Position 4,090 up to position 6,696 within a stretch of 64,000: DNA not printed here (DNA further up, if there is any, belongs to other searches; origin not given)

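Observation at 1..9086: Tandem sortase-anchored nuclease and sortase-anchored 5'-nucleotidase next to duplicated nucleoside-binding lipoproteins: an extracellular-DNA-to-nucleoside pipeline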

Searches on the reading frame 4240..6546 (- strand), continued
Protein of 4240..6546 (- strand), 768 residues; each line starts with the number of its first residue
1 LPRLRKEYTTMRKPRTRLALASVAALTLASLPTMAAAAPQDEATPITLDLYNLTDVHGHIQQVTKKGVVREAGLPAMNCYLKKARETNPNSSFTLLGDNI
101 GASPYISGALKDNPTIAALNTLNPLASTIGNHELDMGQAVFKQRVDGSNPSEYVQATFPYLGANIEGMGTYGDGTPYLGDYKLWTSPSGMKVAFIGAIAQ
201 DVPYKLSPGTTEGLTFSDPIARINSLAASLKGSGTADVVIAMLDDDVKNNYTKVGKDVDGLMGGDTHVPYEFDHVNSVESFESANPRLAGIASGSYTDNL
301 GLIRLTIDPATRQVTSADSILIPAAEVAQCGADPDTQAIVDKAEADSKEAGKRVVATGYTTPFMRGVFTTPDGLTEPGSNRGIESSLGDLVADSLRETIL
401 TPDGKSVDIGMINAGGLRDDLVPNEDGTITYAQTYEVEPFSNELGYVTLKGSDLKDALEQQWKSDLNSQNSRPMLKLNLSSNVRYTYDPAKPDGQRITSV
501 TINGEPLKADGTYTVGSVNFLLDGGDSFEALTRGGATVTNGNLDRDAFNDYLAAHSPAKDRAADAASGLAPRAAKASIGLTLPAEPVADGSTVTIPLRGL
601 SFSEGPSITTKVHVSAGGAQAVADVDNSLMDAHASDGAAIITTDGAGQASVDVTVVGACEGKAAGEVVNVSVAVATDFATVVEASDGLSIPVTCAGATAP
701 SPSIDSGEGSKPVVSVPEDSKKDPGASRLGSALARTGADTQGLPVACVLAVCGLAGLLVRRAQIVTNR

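Call 36: search_solved_structures(query=window:4240-6546:-, max_evalue=1e-15, show_alignments=3)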
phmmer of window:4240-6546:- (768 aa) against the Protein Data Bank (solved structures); distinct sequences matched with E-value up to 1e-15: 22.
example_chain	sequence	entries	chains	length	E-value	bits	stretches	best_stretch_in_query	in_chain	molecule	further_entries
3ivd_A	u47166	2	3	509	2.2e-24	89.3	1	382-560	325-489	Nucleotidase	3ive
2z1a_A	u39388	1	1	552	3.1e-17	65.7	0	380-553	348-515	5'-nucleotidase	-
4h2f_A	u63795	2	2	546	7e-17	64.5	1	44-551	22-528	5'-nucleotidase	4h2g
4h1y_P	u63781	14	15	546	9.1e-17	64.1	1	44-551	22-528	5'-nucleotidase | 5'-nucleotidase, ecto (CD73), isoform CRA_a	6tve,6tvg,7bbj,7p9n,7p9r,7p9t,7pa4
7qgm_A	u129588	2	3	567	1.2e-16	63.7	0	47-552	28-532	5'-nucleotidase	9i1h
4h2b_A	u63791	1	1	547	1.2e-16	63.7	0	45-551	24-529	5'-nucleotidase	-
7qga_A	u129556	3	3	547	2e-16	63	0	52-552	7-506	5'-nucleotidase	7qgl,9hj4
7jv8_A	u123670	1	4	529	2.1e-16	62.9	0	50-551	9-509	5'-nucleotidase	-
9r0d_A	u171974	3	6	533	2.2e-16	62.9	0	50-551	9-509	5'-nucleotidase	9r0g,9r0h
7jv9_A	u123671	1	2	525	2.4e-16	62.8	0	52-551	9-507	5'-nucleotidase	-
6s7f_A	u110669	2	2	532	2.5e-16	62.7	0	52-551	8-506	5'-nucleotidase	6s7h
6xuq_A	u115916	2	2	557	2.5e-16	62.6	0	51-552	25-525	5'-nucleotidase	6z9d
9hd5_A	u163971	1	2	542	2.5e-16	62.6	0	52-552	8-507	5'-nucleotidase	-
6xue_A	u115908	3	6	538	2.6e-16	62.6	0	52-552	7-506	5'-nucleotidase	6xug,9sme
7qgo_A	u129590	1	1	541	2.6e-16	62.6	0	52-552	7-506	5'-nucleotidase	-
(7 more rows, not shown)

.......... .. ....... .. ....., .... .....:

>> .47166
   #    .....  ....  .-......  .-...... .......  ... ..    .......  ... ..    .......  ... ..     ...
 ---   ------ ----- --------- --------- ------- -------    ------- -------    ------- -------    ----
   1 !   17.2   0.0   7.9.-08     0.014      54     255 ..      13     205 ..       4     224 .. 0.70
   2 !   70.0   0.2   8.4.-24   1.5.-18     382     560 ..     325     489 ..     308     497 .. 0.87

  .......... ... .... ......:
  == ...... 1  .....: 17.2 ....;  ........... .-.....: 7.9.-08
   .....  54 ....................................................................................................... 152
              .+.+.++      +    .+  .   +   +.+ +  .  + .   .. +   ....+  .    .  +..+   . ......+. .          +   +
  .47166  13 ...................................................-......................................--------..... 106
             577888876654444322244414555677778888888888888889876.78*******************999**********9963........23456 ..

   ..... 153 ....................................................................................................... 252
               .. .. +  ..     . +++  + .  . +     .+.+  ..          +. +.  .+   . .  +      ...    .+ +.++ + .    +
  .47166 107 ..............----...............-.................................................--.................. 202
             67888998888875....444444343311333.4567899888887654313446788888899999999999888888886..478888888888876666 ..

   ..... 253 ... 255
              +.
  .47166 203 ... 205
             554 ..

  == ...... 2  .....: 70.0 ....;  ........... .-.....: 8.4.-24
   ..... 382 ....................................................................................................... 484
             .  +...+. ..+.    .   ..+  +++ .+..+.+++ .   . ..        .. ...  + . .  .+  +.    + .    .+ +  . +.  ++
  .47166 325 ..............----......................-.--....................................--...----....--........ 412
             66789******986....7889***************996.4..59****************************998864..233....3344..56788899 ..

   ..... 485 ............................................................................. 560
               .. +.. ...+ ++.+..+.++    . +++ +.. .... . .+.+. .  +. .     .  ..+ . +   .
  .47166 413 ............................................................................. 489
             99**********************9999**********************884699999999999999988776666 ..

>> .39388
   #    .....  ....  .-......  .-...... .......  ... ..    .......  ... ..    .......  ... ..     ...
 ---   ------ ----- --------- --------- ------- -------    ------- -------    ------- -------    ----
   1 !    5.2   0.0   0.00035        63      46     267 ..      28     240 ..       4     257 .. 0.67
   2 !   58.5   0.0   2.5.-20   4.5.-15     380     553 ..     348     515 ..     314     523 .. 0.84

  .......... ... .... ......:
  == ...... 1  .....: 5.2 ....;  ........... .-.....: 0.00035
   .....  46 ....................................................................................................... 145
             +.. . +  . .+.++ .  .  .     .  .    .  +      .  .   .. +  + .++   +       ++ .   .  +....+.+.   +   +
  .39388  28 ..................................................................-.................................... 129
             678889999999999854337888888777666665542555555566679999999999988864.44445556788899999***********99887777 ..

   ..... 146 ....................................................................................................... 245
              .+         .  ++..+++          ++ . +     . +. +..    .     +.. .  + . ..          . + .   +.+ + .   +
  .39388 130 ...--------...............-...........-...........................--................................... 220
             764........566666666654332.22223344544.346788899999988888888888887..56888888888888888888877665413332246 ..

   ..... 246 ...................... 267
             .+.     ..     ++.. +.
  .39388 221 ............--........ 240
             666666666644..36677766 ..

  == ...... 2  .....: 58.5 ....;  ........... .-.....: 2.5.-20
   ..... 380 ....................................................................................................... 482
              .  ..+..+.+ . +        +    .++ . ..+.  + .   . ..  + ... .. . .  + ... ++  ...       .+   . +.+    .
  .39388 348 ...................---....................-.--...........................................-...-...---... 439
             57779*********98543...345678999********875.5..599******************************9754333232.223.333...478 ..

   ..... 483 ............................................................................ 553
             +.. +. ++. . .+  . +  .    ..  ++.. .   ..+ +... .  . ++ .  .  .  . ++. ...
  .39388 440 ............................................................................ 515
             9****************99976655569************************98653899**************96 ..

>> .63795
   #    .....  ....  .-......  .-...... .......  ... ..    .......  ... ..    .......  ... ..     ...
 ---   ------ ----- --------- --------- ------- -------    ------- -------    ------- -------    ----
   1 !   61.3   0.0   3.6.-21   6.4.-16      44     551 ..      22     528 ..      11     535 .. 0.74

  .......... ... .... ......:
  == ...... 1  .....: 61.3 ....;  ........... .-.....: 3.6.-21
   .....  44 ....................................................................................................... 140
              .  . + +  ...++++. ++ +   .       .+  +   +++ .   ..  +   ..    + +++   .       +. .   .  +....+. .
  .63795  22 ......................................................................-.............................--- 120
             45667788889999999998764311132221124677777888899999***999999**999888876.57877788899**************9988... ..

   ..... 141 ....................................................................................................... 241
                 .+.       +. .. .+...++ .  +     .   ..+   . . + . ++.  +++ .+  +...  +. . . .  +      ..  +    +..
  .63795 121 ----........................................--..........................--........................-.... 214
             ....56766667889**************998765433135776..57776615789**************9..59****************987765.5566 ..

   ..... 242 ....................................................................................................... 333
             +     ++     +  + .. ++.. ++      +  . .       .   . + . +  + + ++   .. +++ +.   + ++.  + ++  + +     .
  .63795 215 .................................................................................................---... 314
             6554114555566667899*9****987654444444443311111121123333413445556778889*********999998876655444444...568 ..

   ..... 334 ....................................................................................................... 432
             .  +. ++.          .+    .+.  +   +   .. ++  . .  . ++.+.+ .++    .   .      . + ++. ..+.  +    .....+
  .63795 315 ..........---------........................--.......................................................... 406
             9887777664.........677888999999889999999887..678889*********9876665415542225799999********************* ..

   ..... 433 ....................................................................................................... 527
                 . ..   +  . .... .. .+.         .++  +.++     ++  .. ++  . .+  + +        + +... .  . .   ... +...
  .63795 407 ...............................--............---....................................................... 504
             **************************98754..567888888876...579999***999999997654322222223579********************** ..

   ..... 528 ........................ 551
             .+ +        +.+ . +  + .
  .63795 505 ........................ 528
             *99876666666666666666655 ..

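Call 73: search_protein_representatives(protein=window:4240-6516:-)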
Query: 758 residues. Proteins with E-value up to 0.001 (for the whole library): 8933; up to 1e-10: 3609; up to 1e-30: 674. The best 150 are listed.
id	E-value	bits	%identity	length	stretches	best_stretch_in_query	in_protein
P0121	2.0e-242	823.4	59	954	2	10-724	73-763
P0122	1.1e-204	698.6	56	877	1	22-691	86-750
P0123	1.2e-203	695.2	56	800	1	31-736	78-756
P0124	1.2e-193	662.1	56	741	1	14-657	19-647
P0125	4.5e-176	604.0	49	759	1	5-751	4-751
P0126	4.0e-170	584.3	48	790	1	9-713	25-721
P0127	8.7e-168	576.6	50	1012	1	15-715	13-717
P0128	1.2e-164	566.3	50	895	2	27-697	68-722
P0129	1.6e-164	565.8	49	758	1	10-749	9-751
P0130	1.6e-163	562.6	50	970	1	7-685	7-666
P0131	3.2e-161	554.9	47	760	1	7-737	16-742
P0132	2.8e-145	502.2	37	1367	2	8-648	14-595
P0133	5.2e-145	501.3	49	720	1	35-688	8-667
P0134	1.2e-143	496.8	39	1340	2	24-632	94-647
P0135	2.7e-140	485.8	44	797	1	27-753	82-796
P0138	9.4e-120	417.8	37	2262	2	25-670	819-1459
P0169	5.1e-72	260.0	43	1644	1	36-621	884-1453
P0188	2.2e-65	238.1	38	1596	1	33-601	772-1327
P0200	5.1e-64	233.6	41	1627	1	25-602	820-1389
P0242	8.3e-60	219.7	36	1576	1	33-655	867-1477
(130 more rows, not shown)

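Call 76: search_protein_families(library=pfam, proteins=[P0169, P0188, P0200, P0242, P0138], max_evalue=0.001)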
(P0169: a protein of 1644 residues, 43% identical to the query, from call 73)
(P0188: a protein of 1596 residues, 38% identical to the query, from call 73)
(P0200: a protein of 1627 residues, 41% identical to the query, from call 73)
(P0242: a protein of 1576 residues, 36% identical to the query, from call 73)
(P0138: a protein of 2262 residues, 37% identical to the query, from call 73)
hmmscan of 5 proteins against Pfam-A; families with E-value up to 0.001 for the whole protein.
P0169 (1644 aa): 4 families
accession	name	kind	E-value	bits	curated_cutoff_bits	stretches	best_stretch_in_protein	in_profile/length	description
PF00932.25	LTD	-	4.4e-66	220.5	34.3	4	33-124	6-107/109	Lamin Tail Domain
PF02872.23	5_nucleotid_C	-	3.7e-35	121.8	23.6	1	1209-1366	9-157/158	5'-nucleotidase, C-terminal domain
PF13449.12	Phytase-like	-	2.4e-07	31.4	27.6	1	584-722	6-138/284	Esterase-like activity of phytase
PF00149.33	Metallophos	-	2.7e-06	28.4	21.5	1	888-1111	3-190/191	Calcineurin-like phosphoesterase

P0188 (1596 aa): 6 families
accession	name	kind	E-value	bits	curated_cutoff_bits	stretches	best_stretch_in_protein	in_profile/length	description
PF02872.23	5_nucleotid_C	-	2.1e-40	138.9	23.6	1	1093-1248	13-157/158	5'-nucleotidase, C-terminal domain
PF03372.29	Exo_endo_phos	-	1e-13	52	24.5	1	469-761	1-225/225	Endonuclease/Exonuclease/phosphatase family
PF00149.33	Metallophos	-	1.4e-12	48.9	21.5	1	780-1001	4-191/191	Calcineurin-like phosphoesterase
PF18911.6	PKD_4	-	1.1e-11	45.1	27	1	1331-1375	38-77/85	PKD domain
PF00801.26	PKD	-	1.4e-11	44.7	23.5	2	1301-1378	7-77/80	PKD domain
PF00932.25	LTD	-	0.00063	20.5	34.3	1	25-120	4-107/109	Lamin Tail Domain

P0200 (1627 aa): 6 families
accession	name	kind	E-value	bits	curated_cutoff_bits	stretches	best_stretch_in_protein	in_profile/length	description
PF02872.23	5_nucleotid_C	-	6.4e-34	117.8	23.6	1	1156-1319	10-157/158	5'-nucleotidase, C-terminal domain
PF03372.29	Exo_endo_phos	-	7.4e-15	55.7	24.5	1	516-812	1-225/225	Endonuclease/Exonuclease/phosphatase family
PF00932.25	LTD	-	1.7e-12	48.1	34.3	1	37-164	4-108/109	Lamin Tail Domain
PF19580.5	Exo_endo_phos_3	-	3e-09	36.8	27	1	663-803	129-267/311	Endonuclease/Exonuclease/phosphatase family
PF00149.33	Metallophos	-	2e-06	28.8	21.5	1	832-1056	2-190/191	Calcineurin-like phosphoesterase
PF14529.12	Exo_endo_phos_2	-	0.00076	19.8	27.4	0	714-814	16-115/117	Endonuclease-reverse transcriptase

P0242 (1576 aa): 4 families
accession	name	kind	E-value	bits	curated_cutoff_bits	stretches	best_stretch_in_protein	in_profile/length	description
PF02872.23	5_nucleotid_C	-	8.6e-35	120.6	23.6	1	1200-1358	9-157/158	5'-nucleotidase, C-terminal domain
PF00932.25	LTD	-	1.7e-15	57.7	34.3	1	40-144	2-101/109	Lamin Tail Domain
PF03372.29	Exo_endo_phos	-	8.5e-07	29.4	24.5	1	581-849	14-225/225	Endonuclease/Exonuclease/phosphatase family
PF00149.33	Metallophos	-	1.4e-05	26.1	21.5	1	874-1100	5-190/191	Calcineurin-like phosphoesterase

P0138 (2262 aa): 5 families
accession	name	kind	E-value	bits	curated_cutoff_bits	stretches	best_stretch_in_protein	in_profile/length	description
PF02872.23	5_nucleotid_C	-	2e-57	194.2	23.6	2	1170-1323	15-156/158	5'-nucleotidase, C-terminal domain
PF00395.25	SLH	-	1.7e-36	124.3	20.8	3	2085-2128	1-44/44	S-layer homology domain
PF00149.33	Metallophos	-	8.3e-18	65.9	21.5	2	832-1052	3-189/191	Calcineurin-like phosphoesterase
PF00932.25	LTD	-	2.9e-13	50.6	34.3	1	34-121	4-74/109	Lamin Tail Domain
PF10633.15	NPCBM_assoc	-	0.001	19.7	24.4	0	1414-1436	53-75/78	NPCBM-associated, NEW3 domain of alpha-galactosidase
